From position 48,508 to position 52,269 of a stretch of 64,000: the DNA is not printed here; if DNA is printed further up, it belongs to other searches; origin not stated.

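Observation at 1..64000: Highly iterated palindrome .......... saturating the window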

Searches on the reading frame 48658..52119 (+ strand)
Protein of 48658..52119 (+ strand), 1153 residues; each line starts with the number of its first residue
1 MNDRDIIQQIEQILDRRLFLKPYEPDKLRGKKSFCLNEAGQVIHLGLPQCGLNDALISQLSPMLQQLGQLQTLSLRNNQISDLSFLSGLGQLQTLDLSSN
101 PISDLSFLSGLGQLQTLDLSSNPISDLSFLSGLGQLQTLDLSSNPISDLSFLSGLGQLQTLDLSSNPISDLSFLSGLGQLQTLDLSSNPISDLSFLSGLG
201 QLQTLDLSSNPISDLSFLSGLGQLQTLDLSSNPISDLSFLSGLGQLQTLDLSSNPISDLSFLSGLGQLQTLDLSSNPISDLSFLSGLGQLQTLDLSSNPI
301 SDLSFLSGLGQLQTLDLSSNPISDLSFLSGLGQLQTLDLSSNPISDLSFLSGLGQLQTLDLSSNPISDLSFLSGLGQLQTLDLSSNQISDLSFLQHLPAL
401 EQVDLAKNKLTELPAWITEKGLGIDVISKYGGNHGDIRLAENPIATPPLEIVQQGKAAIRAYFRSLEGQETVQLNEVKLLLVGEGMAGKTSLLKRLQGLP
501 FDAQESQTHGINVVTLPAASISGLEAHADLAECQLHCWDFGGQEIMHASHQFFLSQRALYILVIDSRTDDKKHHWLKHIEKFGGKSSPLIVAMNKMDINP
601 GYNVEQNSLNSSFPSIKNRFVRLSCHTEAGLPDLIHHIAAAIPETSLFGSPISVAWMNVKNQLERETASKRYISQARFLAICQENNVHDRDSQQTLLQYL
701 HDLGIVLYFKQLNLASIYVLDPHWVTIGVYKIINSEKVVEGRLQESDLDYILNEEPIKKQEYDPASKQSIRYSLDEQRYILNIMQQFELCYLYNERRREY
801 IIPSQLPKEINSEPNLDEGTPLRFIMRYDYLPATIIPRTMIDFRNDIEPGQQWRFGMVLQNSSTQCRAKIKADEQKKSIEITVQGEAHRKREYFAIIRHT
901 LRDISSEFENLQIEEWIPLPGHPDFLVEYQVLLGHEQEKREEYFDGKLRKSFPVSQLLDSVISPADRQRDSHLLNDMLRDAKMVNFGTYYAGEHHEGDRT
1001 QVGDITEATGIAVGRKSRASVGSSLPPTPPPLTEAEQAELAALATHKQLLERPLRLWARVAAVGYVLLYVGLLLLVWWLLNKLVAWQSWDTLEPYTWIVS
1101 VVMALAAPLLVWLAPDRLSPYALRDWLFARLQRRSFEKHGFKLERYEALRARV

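Call 9: search_protein_families(library=pfam, proteins=[window:48658-52119:+])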
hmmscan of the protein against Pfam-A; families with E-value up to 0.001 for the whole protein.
window:48658-52119:+ (1153 aa): 14 families
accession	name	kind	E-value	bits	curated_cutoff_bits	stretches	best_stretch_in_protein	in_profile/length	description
PF12799.13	LRR_4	-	8e-80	261.5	27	8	69-109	2-43/44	Leucine Rich repeats (2 copies)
PF13855.12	LRR_8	-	9.8e-48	160.2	27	8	195-234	20-61/61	Leucine rich repeat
PF16095.11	COR-A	-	2.8e-36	125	35.3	1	655-804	3-141/143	C-terminal of Roc, COR-A domain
PF08477.19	Roc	-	2.8e-31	108.7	27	1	478-597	1-119/119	Ras of Complex, Roc, domain of DAPkinase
PF00560.39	LRR_1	-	5.2e-27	88.5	20.6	0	377-395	1-21/23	Leucine Rich Repeat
PF13516.12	LRR_6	-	4.6e-26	89.2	23.4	0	378-390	5-17/24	Leucine Rich repeat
PF25497.1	COR-B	-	8.3e-24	84.5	27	1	822-959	4-144/145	C-terminal of Roc, COR-B domain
PF14580.12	LRR_9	-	1.2e-16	61.2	30.5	0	71-169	22-126/175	Leucine-rich repeat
PF23598.1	LRR_14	-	7.6e-15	54.9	40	2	242-419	20-211/353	Leucine-rich repeat region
PF23211.1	LRR_LRWD1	-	1.8e-13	51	28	1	332-409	16-97/190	Leucine-rich repeat and WD repeat-containing protein 1, LRR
PF00071.28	Ras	-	3.5e-11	43.4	21.6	1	478-642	1-160/162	Ras family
PF00025.27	Arf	-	3.5e-09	36.8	22.3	1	474-621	12-150/174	ADP-ribosylation factor family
PF23952.1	LRR_EndoS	-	7.6e-08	33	27.9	0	51-166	5-116/116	Endo-beta-N-acetylglucosaminidase EndoS LRR domain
PF04678.18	MCU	-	0.00082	19.9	30.8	0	1067-1149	92-177/177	Mitochondrial calcium uniporter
